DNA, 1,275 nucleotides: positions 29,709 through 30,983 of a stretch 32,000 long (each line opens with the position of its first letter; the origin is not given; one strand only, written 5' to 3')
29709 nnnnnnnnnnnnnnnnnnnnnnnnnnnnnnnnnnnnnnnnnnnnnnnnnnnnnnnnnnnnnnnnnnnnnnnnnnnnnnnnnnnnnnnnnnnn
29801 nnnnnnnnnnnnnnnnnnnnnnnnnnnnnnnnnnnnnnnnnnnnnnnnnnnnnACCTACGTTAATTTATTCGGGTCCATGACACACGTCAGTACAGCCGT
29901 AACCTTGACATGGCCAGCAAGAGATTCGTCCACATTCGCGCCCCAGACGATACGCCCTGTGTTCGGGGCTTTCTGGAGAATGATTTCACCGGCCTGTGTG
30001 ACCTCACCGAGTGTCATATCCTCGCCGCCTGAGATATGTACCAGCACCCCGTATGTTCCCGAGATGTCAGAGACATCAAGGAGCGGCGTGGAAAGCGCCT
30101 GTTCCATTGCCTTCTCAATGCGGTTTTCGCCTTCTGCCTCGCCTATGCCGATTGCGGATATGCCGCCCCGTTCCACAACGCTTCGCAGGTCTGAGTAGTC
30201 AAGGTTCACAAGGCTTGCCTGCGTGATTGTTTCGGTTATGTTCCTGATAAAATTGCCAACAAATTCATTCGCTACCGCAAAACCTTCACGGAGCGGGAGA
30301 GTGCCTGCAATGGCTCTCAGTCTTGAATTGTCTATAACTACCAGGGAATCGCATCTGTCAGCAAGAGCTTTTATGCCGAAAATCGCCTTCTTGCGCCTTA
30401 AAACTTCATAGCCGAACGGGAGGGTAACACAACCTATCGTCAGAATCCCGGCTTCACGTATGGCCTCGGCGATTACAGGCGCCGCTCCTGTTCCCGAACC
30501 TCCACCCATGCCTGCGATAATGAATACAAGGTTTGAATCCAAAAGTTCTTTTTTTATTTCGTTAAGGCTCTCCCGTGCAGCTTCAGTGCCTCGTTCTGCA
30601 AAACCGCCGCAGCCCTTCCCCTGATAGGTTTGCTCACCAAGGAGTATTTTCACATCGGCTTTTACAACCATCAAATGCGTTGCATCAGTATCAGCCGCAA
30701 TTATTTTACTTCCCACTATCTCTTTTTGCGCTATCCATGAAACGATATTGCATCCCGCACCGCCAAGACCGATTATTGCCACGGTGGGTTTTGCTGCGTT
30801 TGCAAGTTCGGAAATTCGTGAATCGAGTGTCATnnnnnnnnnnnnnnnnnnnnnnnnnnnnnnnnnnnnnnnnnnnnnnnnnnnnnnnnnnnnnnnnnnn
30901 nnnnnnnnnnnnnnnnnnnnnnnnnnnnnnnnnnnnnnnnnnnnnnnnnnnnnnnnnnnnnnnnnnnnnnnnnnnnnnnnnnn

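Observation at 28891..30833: Two FtsZ-family paralogues, each directly upstream of a different glutamate-synthase-domain gene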

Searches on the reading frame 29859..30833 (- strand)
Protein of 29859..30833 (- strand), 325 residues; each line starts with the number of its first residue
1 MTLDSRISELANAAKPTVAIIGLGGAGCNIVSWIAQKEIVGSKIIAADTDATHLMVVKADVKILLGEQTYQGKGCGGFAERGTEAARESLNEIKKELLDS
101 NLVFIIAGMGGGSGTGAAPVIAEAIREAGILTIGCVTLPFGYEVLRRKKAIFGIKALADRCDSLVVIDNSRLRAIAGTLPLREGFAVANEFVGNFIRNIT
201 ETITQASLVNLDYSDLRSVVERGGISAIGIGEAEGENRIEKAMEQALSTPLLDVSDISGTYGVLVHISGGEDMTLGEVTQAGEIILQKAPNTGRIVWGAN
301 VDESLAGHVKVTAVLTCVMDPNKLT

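Call 8: search_protein_families(library=pfam, proteins=[window:29859-30833:-])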
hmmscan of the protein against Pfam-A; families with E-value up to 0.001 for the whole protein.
window:29859-30833:- (325 aa): 2 families
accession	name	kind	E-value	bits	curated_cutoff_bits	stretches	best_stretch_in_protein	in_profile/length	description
PF00091.31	Tubulin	-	4.7e-41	141.6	33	1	18-176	2-189/190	Tubulin/FtsZ family, GTPase domain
PF12327.13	FtsZ_C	-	1.9e-26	92.6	27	1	224-318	1-94/95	FtsZ family, C-terminal domain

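Call 9: search_protein_families(library=ncbifam, proteins=[window:29859-30833:-])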
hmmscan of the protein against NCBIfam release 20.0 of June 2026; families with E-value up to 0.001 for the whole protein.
window:29859-30833:- (325 aa): 1 family
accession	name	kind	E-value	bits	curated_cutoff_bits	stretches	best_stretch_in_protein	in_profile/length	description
TIGR00065.1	ftsZ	equivalog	1.2e-92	311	295.2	1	8-322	9-328/353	cell division protein FtsZ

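Call 22: search_solved_structures(query=window:29859-30833:-, max_evalue=1e-20)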
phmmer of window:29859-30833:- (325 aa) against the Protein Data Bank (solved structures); distinct sequences matched with E-value up to 1e-20: 49.
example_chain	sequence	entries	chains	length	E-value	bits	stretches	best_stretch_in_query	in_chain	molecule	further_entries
1w58_1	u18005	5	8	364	1.1e-74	255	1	5-319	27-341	CELL DIVISION PROTEIN FTSZ HOMOLOG 1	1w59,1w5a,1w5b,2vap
1fsz_A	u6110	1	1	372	1.1e-74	254.9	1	5-319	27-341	FTSZ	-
1w5e_A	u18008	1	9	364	2e-73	250.8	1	5-319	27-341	FTSZ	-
22hr_A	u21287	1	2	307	1.7e-62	214.9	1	19-316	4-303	Cell division protein FtsZ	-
22hq_A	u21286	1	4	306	1.8e-62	214.9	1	19-316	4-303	Cell division protein FtsZ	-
9v7v_A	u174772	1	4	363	6.8e-62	212.9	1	4-321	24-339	Cell division protein FtsZ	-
6ym9_A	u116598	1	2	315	1.6e-60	208.4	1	17-315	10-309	Cell division protein FtsZ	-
6y1u_A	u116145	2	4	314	1.7e-60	208.4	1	17-315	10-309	Cell division protein FtsZ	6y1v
6ym1_A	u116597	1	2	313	1.9e-60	208.2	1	17-314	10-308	Cell division protein FtsZ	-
1rlu_A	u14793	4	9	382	4.5e-60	207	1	17-315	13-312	Cell division protein ftsZ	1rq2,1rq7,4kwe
14uh_A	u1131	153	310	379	4.9e-60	206.8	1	17-315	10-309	Cell division protein FtsZ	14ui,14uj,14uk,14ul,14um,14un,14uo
2vam_A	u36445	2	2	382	6.7e-60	206.4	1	17-321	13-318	CELL DIVISION PROTEIN FTSZ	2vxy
2rhh_A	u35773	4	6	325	6.9e-60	206.4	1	17-318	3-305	Cell Division Protein ftsZ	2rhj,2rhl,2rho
4u39_A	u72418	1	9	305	1.3e-59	205.4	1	17-316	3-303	Cell division protein FtsZ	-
4e6e_A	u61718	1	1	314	3.2e-59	204.2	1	17-314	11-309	Cell division protein ftsZ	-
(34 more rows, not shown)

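Call 59: find_homologous_proteins(query=window:29859-30833:-)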
Query window:29859-30833:- (325 aa): 3403 proteins with E <= 0.001 among 8000 candidates; the best 120 are listed.
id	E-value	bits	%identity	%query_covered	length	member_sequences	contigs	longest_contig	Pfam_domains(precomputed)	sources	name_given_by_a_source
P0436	3.1e-203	692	100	100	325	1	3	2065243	PF00091.32,PF12327.14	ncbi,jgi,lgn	jgi:cell division protein FtsZ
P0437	7.4e-202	687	99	100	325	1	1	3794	PF00091.32,PF12327.14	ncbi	-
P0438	4.0e-201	685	99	100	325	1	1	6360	PF00091.32,PF12327.14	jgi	jgi:cell division protein FtsZ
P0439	7.8e-201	684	99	100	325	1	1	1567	PF00091.32,PF12327.14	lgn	-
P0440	1.6e-200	683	98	100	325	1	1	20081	PF00091.32,PF12327.14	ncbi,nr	ncbi:MAG: cell division protein FtsZ [Candidatus Methanoperedens sp.]|nr:cell division protein FtsZ 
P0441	5.6e-200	681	98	100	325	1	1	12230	PF00091.32,PF12327.14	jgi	jgi:cell division protein FtsZ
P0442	6.0e-200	681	98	100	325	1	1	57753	PF00091.32,PF12327.14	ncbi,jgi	jgi:cell division protein FtsZ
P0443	1.0e-199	680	98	100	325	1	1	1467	PF00091.32,PF12327.14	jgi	jgi:cell division protein FtsZ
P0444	6.6e-199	678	98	100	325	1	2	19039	PF00091.32,PF12327.14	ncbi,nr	ncbi:MAG: cell division protein FtsZ [Candidatus Methanoperedens sp.]|nr:cell division protein FtsZ 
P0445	2.4e-198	676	98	100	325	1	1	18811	PF00091.32,PF12327.14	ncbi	-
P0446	6.0e-198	675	98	100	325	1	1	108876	PF00091.32,PF12327.14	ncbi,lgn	-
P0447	9.3e-197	671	97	100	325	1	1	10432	PF00091.32,PF12327.14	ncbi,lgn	-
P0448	2.5e-194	663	96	100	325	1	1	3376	PF00091.32,PF12327.14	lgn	-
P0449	1.3e-193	660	95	100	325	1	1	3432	PF00091.32,PF12327.14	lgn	-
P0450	2.0e-184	630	91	100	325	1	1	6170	PF00091.32,PF12327.14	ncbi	-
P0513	6.0e-156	537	77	100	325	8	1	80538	PF00091.32,PF12327.14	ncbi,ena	ncbi:MAG TPA: cell division protein FtsZ [Candidatus Methanoperedens sp.]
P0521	4.0e-150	518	72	100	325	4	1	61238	PF00091.32,PF12327.14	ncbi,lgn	-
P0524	2.4e-148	512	71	100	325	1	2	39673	PF00091.32,PF12327.14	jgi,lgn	jgi:cell division protein FtsZ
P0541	1.7e-124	433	64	99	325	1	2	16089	PF00091.32,PF12327.14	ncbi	-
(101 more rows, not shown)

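Call 61: find_encoding_contigs(protein=P0513, flank=4000, max_places=2)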
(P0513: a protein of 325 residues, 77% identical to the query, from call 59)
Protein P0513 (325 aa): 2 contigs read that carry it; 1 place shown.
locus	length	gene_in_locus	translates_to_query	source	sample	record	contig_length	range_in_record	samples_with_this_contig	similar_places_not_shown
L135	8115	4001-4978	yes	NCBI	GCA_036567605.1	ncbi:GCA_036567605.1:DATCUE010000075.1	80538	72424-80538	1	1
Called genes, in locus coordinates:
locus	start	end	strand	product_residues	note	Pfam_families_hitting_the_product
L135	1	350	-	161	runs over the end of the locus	PF03190:Thioredox_DsbH, PF00085:Thioredoxin, PF13899:Thioredoxin_7, PF13098:Thioredoxin_2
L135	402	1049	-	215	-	PF07812:TfuA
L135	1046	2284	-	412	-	PF02624:YcaO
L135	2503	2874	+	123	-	PF02661:Fic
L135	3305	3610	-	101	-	-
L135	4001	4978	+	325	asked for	PF00091:Tubulin, PF12327:FtsZ_C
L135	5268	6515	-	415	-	PF01548:DEDD_Tnp_IS110, PF02371:Transposase_20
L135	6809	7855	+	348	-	PF03595:SLAC1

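Call 62: find_encoding_contigs(protein=P0521, flank=4000, max_places=2)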
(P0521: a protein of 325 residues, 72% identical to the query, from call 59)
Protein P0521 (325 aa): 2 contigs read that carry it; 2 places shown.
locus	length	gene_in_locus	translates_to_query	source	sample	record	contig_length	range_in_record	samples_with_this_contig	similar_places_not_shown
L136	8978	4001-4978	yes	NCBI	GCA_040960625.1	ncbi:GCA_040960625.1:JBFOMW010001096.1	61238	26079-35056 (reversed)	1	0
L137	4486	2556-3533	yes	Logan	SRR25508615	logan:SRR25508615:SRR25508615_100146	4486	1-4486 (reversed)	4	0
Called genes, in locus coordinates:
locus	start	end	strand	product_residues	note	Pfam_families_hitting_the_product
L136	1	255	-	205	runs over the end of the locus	PF12225:DUF5981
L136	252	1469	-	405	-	PF00809:Pterin_bind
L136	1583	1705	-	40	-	-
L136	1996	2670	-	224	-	PF07812:TfuA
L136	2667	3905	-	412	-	PF02624:YcaO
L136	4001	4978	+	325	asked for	PF00091:Tubulin, PF12327:FtsZ_C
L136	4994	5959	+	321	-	-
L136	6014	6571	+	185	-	PF01381:HTH_3, PF13560:HTH_31, PF00571:CBS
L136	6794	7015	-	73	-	PF26256:DUF8060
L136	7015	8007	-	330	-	PF24318:DUF7490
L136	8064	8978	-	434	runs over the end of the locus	PF00682:HMGL-like, PF22617:HCS_D2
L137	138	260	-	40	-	-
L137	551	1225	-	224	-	PF07812:TfuA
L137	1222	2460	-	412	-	PF02624:YcaO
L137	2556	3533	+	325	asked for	PF00091:Tubulin, PF12327:FtsZ_C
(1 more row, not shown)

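Call 63: find_encoding_contigs(protein=P0524, flank=4000, max_places=2)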
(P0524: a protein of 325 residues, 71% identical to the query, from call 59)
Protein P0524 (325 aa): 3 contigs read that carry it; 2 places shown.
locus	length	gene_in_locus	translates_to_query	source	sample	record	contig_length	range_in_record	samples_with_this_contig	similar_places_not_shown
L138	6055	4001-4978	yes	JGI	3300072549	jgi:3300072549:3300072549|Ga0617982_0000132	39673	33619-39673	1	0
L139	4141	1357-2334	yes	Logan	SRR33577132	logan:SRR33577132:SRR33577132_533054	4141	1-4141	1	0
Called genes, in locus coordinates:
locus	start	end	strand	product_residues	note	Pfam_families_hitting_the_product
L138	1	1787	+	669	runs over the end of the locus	PF00801:PKD (faint), PF18911:PKD_4 (weak)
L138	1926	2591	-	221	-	PF07812:TfuA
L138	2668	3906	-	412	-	PF02624:YcaO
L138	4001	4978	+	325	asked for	PF00091:Tubulin, PF12327:FtsZ_C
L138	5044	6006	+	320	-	-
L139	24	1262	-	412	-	PF02624:YcaO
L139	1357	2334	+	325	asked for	PF00091:Tubulin, PF12327:FtsZ_C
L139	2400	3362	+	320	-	-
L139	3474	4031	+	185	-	PF01381:HTH_3, PF12844:HTH_19 (weak), PF13560:HTH_31, PF00571:CBS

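Call 64: find_encoding_contigs(protein=P0541, flank=4000, max_places=2)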
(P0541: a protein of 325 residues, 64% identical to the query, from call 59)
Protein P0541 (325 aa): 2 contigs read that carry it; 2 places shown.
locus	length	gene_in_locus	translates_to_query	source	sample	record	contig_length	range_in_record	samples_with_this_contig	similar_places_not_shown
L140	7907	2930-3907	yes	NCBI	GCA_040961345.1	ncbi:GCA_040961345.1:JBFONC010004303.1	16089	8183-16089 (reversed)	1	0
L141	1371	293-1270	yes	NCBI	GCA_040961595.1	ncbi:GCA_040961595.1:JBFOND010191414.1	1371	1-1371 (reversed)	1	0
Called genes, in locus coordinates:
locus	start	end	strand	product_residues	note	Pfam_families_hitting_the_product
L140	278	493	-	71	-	PF01423:LSM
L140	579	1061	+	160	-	PF09183:DUF1947 (weak), PF17832:Pre-PUA (weak), PF01472:PUA, PF26292:PUA_elF2D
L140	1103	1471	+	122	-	PF04472:SepF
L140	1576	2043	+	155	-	PF22794:jr-ZPR1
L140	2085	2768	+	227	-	-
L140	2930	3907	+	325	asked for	PF00091:Tubulin, PF12327:FtsZ_C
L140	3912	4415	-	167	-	PF04068:Fer4_RLI, PF04034:Ribo_biogen_C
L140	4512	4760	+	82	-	-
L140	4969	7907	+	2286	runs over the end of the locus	PF14522:Cytochrome_C7 (faint), PF14537:Cytochrom_c3_2 (faint)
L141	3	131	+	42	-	?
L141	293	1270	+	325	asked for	PF00091:Tubulin, PF12327:FtsZ_C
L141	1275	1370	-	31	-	?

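Call 68: find_encoding_contigs(protein=P0436, flank=10000, max_places=2)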
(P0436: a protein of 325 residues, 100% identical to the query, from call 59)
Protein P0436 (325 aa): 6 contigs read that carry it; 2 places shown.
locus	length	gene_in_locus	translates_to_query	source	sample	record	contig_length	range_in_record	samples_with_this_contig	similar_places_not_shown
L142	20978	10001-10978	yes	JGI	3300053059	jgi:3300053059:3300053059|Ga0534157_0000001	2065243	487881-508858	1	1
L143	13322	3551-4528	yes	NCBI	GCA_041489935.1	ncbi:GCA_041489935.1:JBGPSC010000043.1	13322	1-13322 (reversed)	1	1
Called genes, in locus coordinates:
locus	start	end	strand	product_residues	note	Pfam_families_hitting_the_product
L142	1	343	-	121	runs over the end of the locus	PF03259:Robl_LC7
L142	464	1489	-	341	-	PF01008:IF-2B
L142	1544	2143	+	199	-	PF00696:AA_kinase (weak)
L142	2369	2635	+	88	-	PF00736:EF1_GNE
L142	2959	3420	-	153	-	-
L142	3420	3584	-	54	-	-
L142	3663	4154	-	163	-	-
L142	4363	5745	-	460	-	PF12797:Fer4_2 (faint), PF00037:Fer4 (faint), PF12838:Fer4_7 (weak), PF13183:Fer4_8, PF13187:Fer4_9 (weak), PF13237:Fer4_10 (faint), PF13534:Fer4_17, PF02754:CCG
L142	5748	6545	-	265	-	PF02665:Nitrate_red_gam (weak)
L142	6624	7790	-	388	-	PF01134:GIDA (weak), PF01266:DAO (weak), PF01494:FAD_binding_3, PF03486:HI0933_like (weak), PF05834:Lycopene_cycl (weak), PF07992:Pyr_redox_2 (weak), PF12831:FAD_oxidored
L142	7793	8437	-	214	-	PF07812:TfuA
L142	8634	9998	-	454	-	PF02624:YcaO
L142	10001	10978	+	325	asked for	PF00091:Tubulin, PF12327:FtsZ_C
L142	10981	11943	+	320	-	-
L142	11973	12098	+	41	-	-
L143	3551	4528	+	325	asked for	PF00091:Tubulin, PF12327:FtsZ_C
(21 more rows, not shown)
